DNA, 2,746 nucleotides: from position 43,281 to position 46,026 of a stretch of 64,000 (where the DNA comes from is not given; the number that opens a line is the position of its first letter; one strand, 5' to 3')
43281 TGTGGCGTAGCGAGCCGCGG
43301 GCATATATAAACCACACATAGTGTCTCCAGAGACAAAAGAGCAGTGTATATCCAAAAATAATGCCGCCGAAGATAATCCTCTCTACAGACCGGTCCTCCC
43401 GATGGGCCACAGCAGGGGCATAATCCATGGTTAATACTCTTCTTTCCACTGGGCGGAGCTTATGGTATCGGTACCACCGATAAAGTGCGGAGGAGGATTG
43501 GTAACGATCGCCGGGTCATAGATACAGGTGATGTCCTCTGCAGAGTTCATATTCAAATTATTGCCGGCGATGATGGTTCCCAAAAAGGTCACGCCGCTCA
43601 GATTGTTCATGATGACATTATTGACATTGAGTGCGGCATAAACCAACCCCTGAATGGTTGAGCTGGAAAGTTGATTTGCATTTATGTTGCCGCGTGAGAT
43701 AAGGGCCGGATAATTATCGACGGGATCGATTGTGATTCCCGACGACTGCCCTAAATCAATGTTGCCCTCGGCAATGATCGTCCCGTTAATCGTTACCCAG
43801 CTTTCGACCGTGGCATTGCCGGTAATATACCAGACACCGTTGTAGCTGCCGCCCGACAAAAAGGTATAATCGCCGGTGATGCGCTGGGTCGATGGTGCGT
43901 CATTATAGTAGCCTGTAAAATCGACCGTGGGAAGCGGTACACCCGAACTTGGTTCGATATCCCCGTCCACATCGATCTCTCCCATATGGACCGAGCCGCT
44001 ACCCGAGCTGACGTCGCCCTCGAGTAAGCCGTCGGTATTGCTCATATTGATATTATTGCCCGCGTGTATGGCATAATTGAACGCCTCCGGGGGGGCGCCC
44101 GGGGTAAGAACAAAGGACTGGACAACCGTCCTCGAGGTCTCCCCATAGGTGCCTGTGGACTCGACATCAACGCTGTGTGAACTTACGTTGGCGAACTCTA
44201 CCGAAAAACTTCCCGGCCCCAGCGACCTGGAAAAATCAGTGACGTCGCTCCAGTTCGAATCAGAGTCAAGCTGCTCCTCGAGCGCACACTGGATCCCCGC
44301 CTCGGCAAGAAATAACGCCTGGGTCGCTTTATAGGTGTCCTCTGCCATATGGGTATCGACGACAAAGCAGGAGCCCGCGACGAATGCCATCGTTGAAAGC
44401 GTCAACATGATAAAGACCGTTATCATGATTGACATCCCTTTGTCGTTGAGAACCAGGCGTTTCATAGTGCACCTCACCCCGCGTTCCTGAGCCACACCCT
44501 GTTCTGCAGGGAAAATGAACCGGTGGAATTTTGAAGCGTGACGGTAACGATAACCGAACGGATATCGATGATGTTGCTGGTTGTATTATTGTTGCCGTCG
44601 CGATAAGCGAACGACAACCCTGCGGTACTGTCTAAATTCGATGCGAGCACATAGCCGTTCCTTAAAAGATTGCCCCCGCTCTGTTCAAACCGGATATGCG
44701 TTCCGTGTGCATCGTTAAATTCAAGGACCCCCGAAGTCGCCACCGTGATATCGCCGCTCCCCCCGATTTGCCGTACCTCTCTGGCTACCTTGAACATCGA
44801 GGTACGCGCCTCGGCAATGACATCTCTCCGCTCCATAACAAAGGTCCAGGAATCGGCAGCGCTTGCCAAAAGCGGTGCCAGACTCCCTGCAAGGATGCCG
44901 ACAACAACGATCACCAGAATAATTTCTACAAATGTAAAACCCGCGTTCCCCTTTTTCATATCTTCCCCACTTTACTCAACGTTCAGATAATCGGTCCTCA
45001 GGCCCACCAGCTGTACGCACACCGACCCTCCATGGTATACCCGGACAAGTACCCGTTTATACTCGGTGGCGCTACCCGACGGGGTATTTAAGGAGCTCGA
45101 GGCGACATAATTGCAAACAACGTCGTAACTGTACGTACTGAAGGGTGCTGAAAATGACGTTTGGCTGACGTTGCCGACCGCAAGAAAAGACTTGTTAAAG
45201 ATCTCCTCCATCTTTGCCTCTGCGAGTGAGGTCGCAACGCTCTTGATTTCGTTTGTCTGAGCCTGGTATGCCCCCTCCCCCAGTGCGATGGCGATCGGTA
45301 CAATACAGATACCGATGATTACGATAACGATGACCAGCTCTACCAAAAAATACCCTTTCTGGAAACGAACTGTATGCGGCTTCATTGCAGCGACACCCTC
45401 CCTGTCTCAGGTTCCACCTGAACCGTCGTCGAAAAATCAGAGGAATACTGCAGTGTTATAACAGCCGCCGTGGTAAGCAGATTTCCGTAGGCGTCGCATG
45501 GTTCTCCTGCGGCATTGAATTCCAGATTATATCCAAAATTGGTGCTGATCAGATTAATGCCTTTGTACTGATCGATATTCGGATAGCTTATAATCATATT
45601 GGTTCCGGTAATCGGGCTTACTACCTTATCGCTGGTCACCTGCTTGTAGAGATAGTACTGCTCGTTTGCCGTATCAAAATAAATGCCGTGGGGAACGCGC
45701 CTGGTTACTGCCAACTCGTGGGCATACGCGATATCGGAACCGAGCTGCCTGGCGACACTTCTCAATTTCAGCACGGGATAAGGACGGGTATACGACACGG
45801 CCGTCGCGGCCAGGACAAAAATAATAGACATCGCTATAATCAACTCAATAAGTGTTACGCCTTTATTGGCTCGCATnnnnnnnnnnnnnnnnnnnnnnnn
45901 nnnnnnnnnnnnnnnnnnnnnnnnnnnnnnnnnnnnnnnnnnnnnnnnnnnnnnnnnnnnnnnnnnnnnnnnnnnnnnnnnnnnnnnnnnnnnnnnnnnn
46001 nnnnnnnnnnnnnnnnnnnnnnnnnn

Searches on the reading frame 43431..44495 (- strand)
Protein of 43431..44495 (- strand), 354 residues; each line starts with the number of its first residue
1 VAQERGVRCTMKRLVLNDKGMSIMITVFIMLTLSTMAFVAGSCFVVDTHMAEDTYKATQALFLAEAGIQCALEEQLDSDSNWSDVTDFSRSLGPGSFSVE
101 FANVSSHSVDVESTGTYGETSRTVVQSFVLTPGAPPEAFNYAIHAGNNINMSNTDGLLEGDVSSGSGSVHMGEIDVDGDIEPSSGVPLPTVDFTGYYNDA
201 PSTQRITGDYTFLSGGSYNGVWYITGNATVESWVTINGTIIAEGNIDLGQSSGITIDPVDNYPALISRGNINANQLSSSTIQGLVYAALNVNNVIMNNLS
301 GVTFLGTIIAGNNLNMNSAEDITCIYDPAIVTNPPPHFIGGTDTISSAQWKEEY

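Call 26: find_homologous_proteins(query=window:43431-44495:-)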
Query window:43431-44495:- (354 aa): 32 proteins with E <= 0.001 among 1918 candidates.
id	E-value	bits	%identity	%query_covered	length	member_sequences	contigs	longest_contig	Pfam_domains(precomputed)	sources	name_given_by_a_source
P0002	1.2e-223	759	100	97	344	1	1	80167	-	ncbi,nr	ncbi:MAG: hypothetical protein JW844_03730 [Candidatus Omnitrophica bacterium]|nr:hypothetical prote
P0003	5.1e-40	156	34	97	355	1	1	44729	PF14341.12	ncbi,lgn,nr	ncbi:MAG: pilus assembly PilX N-terminal domain-containing protein [Candidatus Omnitrophica bacteriu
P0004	5.8e-39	152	34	97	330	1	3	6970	-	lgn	-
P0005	5.2e-38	149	32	95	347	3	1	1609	-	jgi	jgi:Tfp pilus assembly protein PilX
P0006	8.1e-37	145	34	95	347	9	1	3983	PF14341.12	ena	-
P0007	9.0e-37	145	31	97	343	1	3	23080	-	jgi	-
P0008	3.2e-35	140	32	83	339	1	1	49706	-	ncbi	-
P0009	9.2e-35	138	33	95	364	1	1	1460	PF14341.12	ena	-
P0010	2.8e-34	137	34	97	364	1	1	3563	-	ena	-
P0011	3.7e-34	136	33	93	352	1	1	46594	-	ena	-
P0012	9.4e-34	135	33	93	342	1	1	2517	-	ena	-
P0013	6.3e-33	132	34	95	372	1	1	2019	-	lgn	-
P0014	5.2e-32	129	32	93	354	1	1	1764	-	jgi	-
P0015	5.7e-31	126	34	92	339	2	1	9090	-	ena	-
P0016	1.3e-30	125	31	92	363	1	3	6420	-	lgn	-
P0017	1.4e-30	125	33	95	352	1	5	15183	-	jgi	jgi:hypothetical protein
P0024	4.9e-28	116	30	92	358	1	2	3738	PF14341.12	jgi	-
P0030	1.4e-18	85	30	86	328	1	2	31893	-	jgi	jgi:hypothetical protein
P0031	2.2e-18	85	30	92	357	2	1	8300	-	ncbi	-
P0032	1.2e-11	62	34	42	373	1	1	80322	PF07963.18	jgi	-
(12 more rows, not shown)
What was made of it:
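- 43431..45876 (-): Regulated operon of four pilin-like genes: 45876..45382 (164 aa), 45385..44972 (137 aa), 44959..44474 (161 aa), 44495..43431 (354 aa, PilX-like). ORF 4 homologues are annotated PilX / PF14341 (call 26).
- Tried and rejected: Orthologues through the PilX-like ORF 4: about 30 homologues at 30-36% identity (call 26).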

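Call 27: find_encoding_contigs(protein=P0003, flank=5000, max_places=2)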
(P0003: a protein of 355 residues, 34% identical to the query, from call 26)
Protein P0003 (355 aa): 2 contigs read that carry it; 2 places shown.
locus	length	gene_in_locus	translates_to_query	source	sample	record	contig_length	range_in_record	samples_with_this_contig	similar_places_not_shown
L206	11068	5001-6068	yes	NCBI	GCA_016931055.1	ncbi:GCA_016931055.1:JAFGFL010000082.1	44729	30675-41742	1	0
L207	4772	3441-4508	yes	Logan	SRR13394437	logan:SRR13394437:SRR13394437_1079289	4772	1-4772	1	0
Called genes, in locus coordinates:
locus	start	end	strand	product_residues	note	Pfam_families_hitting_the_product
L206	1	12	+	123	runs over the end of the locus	PF00072:Response_reg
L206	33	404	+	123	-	PF00072:Response_reg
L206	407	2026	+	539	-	PF05157:MshEN, PF00437:T2SSE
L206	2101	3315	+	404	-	PF28597:T2SSF_N, PF00482:T2SSF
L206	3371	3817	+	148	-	PF07963:N_methyl, PF08334:T2SSG (weak)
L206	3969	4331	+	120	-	PF07963:N_methyl (faint)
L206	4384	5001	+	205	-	PF07963:N_methyl (faint)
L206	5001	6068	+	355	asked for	PF14341:PilX_N (weak)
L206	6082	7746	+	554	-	PF11104:PilM_2, PF06723:MreB_Mbl (weak), PF14450:FtsA, PF05137:PilN (weak)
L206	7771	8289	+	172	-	PF04350:PilO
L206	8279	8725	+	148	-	-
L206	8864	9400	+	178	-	PF00588:SpoU_methylase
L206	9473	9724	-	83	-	PF13490:zf-HC2 (weak)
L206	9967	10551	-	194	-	PF04542:Sigma70_r2, PF08281:Sigma70_r4_2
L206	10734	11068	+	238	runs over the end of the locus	PF00005:ABC_tran, PF13304:AAA_21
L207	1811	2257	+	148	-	PF07963:N_methyl, PF08334:T2SSG (weak)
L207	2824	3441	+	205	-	PF07963:N_methyl (faint)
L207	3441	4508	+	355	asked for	PF14341:PilX_N (weak)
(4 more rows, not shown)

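Call 28: find_encoding_contigs(protein=P0008, flank=5000, max_places=2)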
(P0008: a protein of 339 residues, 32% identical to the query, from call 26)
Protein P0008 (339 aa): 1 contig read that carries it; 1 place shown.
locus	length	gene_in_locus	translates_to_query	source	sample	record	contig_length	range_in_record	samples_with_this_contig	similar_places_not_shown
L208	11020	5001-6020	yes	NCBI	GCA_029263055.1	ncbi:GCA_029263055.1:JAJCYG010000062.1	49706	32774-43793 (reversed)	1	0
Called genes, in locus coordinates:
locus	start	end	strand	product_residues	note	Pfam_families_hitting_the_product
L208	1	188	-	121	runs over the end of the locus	PF00072:Response_reg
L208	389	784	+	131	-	PF00072:Response_reg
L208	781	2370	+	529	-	PF05157:MshEN, PF00437:T2SSE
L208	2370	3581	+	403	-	PF28597:T2SSF_N, PF00482:T2SSF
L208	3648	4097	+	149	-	PF07963:N_methyl, PF08334:T2SSG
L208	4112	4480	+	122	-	-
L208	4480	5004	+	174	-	PF07963:N_methyl (weak)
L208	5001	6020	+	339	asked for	-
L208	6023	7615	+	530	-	PF11104:PilM_2, PF05137:PilN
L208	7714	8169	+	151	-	-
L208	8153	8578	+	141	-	-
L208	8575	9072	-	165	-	PF23649:FKBP15 (faint), PF24161:CCDC39 (weak)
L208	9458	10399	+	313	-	-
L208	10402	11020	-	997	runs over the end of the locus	-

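Call 29: find_encoding_contigs(protein=P0011, flank=5000, max_places=2)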
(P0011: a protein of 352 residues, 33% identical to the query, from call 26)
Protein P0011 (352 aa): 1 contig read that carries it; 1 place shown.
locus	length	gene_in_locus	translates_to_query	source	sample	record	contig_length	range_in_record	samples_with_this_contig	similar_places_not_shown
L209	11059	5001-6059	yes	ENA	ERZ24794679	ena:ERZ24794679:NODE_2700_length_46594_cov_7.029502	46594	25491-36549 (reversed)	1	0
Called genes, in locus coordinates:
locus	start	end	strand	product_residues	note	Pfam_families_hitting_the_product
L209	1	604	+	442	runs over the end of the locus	PF01590:GAF, PF13185:GAF_2, PF13492:GAF_3, PF00512:HisKA, PF02518:HATPase_c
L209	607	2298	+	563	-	PF05157:MshEN, PF00437:T2SSE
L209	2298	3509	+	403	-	PF28597:T2SSF_N, PF00482:T2SSF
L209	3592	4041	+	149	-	PF07963:N_methyl, PF08334:T2SSG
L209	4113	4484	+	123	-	PF07963:N_methyl (weak)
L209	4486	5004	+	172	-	PF07963:N_methyl (weak)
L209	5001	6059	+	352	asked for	-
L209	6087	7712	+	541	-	PF11104:PilM_2, PF06723:MreB_Mbl, PF14450:FtsA, PF05137:PilN (weak)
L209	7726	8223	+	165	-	PF04350:PilO (weak)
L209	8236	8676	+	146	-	-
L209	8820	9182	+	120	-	PF22544:HYDIN_VesB_CFA65-like_Ig, PF07610:DUF1573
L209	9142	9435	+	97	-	PF01541:GIY-YIG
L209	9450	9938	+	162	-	-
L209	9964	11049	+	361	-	PF13593:SBF_like, PF01758:SBF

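Call 30: find_encoding_contigs(protein=P0007, flank=5000, max_places=2)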
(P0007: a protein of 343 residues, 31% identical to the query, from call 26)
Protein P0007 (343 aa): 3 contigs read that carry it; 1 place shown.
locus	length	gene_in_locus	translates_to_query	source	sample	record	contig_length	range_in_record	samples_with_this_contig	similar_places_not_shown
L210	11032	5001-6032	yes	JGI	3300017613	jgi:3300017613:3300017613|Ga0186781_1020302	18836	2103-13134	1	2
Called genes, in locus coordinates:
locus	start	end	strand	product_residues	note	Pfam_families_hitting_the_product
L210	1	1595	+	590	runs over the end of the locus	PF07660:STN (weak), PF00263:Secretin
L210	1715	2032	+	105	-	PF10105:DUF2344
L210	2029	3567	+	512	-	PF00575:S1, PF10150:RNase_E_G, PF20833:RNase_E_G_Thio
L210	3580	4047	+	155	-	PF07963:N_methyl (faint), PF08334:T2SSG (weak)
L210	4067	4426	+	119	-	PF07963:N_methyl (weak)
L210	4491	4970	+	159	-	-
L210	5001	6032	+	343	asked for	-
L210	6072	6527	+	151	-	-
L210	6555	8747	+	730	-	-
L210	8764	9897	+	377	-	-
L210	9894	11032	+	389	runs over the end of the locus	-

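Call 32: find_encoding_contigs(protein=P0004, flank=5000, max_places=2)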
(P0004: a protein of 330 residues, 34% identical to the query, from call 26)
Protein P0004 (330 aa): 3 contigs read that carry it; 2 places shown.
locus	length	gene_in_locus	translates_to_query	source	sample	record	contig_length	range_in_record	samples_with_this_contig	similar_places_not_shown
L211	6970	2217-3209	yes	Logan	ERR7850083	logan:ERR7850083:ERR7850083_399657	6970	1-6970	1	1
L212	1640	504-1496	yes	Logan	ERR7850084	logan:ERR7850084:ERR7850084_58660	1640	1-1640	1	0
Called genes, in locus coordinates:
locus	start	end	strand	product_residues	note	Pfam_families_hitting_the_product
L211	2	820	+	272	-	?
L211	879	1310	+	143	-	PF07963:N_methyl (weak), PF08334:T2SSG (faint)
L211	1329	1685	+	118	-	-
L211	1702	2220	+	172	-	PF07963:N_methyl (weak)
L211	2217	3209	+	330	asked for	-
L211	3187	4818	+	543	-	PF11104:PilM_2, PF14450:FtsA (weak)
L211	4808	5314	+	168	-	PF04350:PilO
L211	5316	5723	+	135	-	-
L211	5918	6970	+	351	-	?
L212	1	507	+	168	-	?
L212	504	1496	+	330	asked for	-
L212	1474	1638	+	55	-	?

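Call 33: find_encoding_contigs(protein=P0017, flank=5000, max_places=2)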
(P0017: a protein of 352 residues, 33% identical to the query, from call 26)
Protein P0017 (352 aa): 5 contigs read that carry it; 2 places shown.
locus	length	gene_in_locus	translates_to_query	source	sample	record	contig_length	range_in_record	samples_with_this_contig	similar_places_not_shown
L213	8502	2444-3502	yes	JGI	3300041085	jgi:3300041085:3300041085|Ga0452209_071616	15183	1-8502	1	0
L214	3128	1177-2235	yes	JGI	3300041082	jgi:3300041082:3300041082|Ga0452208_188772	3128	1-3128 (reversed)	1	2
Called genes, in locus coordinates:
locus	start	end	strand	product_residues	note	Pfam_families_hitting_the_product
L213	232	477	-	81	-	-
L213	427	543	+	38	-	-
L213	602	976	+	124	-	PF08937:ThsB_TIR (weak)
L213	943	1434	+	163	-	-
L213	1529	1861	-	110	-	-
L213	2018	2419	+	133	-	-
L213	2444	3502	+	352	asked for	-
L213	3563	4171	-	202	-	PF00239:Resolvase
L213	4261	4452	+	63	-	-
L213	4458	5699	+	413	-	PF13565:HTH_32 (faint), PF00665:rve, PF13683:rve_3 (weak)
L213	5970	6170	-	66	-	-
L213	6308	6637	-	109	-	-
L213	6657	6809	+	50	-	-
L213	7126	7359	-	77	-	-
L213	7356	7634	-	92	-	-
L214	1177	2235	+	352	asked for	-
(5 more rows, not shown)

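Call 34: find_encoding_contigs(protein=P0030, flank=5000, max_places=2)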
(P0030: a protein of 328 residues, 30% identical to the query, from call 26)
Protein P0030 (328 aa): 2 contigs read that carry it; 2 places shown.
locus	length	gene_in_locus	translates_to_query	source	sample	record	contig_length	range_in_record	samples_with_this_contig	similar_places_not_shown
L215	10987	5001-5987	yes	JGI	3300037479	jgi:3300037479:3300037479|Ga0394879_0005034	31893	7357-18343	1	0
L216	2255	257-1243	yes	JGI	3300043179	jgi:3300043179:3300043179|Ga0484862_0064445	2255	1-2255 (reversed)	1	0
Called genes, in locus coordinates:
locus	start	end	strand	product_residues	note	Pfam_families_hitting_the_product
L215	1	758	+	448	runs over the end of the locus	PF28597:T2SSF_N (faint), PF00482:T2SSF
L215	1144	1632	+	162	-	-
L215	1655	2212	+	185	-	-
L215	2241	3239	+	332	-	-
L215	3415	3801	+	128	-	-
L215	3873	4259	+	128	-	-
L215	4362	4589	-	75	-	-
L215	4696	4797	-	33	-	-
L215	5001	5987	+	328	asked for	-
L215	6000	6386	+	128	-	-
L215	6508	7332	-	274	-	PF11276:DUF3078, PF04338:DUF481 (weak)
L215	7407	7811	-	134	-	PF14520:HHH_5 (faint), PF14229:DUF4332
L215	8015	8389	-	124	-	PF01476:LysM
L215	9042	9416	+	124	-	-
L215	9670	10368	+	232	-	PF06078:DUF937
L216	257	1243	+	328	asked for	-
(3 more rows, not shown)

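Call 35: find_encoding_contigs(protein=P0031, flank=5000, max_places=2)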
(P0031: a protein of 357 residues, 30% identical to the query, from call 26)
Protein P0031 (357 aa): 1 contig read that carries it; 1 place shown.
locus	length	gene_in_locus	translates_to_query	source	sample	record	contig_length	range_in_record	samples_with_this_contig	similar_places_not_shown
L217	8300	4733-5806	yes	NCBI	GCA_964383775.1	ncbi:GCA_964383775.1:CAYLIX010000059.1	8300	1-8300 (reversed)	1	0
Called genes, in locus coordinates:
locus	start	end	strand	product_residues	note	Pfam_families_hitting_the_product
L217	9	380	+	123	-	PF00072:Response_reg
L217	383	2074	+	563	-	PF05157:MshEN, PF00437:T2SSE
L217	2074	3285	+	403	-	PF28597:T2SSF_N, PF00482:T2SSF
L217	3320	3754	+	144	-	PF07963:N_methyl, PF08334:T2SSG (faint)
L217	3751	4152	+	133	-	-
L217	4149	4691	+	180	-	PF07963:N_methyl (weak)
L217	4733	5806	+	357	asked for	-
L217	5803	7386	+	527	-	PF11104:PilM_2, PF06723:MreB_Mbl (faint), PF14450:FtsA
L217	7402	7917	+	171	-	PF04350:PilO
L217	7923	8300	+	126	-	?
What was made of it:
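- Tried and rejected: Twelve loci were fetched (calls 27-30, 32-35).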

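Call 41: search_protein_families(library=pfam, proteins=[window:43431-44495:-], max_evalue=0.01)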
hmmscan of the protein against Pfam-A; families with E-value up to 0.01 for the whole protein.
window:43431-44495:- (354 aa): 0 families

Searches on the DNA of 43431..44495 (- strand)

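Call 31: search_rna_families(sources=[L206, L207, L208, L209, L210, L134, L202, L203, L205, L036, L198, L089, L119, L130], threshold=gathering)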
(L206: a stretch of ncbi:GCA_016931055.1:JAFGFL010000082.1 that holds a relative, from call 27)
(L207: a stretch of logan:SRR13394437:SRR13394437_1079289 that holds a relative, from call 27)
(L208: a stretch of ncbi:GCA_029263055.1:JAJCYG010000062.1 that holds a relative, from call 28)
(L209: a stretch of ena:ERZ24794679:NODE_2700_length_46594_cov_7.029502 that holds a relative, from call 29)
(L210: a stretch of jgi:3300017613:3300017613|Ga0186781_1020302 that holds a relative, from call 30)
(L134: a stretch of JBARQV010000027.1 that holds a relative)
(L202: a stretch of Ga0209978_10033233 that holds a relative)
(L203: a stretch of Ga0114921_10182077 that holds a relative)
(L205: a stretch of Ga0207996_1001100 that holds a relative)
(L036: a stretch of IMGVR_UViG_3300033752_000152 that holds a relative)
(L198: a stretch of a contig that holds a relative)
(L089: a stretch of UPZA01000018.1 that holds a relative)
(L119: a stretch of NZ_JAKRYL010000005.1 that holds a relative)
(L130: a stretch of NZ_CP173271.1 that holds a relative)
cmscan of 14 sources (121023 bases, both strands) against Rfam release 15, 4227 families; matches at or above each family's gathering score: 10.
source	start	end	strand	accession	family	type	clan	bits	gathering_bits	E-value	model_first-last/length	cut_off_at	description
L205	5584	5672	+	RF01051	c-di-GMP-I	Cis-reg; riboswitch;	CL00126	83.5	35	1.1e-14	1-87/87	no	c-di-GMP-I riboswitch aptamer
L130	5311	5396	-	RF01051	c-di-GMP-I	Cis-reg; riboswitch;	CL00126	79.9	35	8.1e-14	1-87/87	no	c-di-GMP-I riboswitch aptamer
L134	4258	4342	+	RF01051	c-di-GMP-I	Cis-reg; riboswitch;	CL00126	79.8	35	8.6e-14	1-87/87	no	c-di-GMP-I riboswitch aptamer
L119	152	235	+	RF01051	c-di-GMP-I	Cis-reg; riboswitch;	CL00126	78.9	35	1.4e-13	1-87/87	no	c-di-GMP-I riboswitch aptamer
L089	6250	6337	-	RF01051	c-di-GMP-I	Cis-reg; riboswitch;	CL00126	76.2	35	6.6e-13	1-87/87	no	c-di-GMP-I riboswitch aptamer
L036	13761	13842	-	RF01051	c-di-GMP-I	Cis-reg; riboswitch;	CL00126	69.7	35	2.6e-11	1-87/87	no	c-di-GMP-I riboswitch aptamer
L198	2689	2781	-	RF01051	c-di-GMP-I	Cis-reg; riboswitch;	CL00126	66.2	35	1.8e-10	1-87/87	no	c-di-GMP-I riboswitch aptamer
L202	789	867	-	RF03167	c-di-GMP-I-GGC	Cis-reg; riboswitch;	CL00126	64.3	59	1.3e-12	1-80/80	no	c-di-GMP-I-GGC riboswitch aptamer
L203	615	693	+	RF03167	c-di-GMP-I-GGC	Cis-reg; riboswitch;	CL00126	59.1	59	3.9e-11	1-80/80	no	c-di-GMP-I-GGC riboswitch aptamer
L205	7939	8022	-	RF00005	tRNA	Gene; tRNA;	CL00001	51.5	29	7.3e-08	1-71/71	no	tRNA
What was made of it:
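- On c-di-GMP-I-GGC variant (RF03167): L202/L203 are the variant (call 31).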

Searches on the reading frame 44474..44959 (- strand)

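Call 41: search_protein_families(library=pfam, proteins=[window:44474-44959:-], max_evalue=0.01)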
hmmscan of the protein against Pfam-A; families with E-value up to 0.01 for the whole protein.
window:44474-44959:- (161 aa): 1 family
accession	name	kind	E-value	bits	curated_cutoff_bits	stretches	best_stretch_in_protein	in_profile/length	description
PF07963.17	N_methyl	-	2.9e-05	23.9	21.2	1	3-27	2-26/27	Prokaryotic N-terminal methylation motif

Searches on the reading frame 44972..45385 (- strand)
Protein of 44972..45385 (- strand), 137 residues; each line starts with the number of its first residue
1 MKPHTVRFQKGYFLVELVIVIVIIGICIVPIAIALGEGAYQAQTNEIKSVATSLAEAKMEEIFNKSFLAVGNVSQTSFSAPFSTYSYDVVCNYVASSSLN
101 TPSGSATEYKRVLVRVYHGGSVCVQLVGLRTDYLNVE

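Call 41: search_protein_families(library=pfam, proteins=[window:44972-45385:-], max_evalue=0.01)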
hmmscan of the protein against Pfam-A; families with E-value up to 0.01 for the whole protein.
window:44972-45385:- (137 aa): 1 family
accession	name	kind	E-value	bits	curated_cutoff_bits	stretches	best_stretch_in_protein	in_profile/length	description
PF07963.17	N_methyl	-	0.0025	17.8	21.2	1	10-30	5-25/27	Prokaryotic N-terminal methylation motif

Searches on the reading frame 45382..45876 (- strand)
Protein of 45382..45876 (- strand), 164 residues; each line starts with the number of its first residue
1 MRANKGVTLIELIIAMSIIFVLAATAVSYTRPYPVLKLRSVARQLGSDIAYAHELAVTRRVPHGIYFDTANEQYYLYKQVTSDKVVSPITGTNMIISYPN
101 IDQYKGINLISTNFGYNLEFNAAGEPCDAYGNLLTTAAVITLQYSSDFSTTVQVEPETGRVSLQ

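Call 9: find_homologous_proteins(query=window:45382-45876:-)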
Query window:45382-45876:- (164 aa): 1 proteins with E <= 0.001 among 61 candidates.
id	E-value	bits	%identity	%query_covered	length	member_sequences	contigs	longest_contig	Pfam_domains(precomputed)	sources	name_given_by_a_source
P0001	9.3e-101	352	100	100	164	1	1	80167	PF07963.18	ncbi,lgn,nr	ncbi:MAG: prepilin-type N-terminal cleavage/methylation domain-containing protein [Candidatus Omnitr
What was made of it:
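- Tried and rejected: Orthologues through the first pilin-like protein: it is a singleton in 5.8 billion proteins (call 9).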

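Call 41: search_protein_families(library=pfam, proteins=[window:45382-45876:-], max_evalue=0.01)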
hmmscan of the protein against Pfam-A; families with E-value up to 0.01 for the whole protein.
window:45382-45876:- (164 aa): 1 family
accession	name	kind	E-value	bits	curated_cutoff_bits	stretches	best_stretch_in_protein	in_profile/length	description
PF07963.17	N_methyl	-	1.1e-06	28.4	21.2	1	1-26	1-26/27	Prokaryotic N-terminal methylation motif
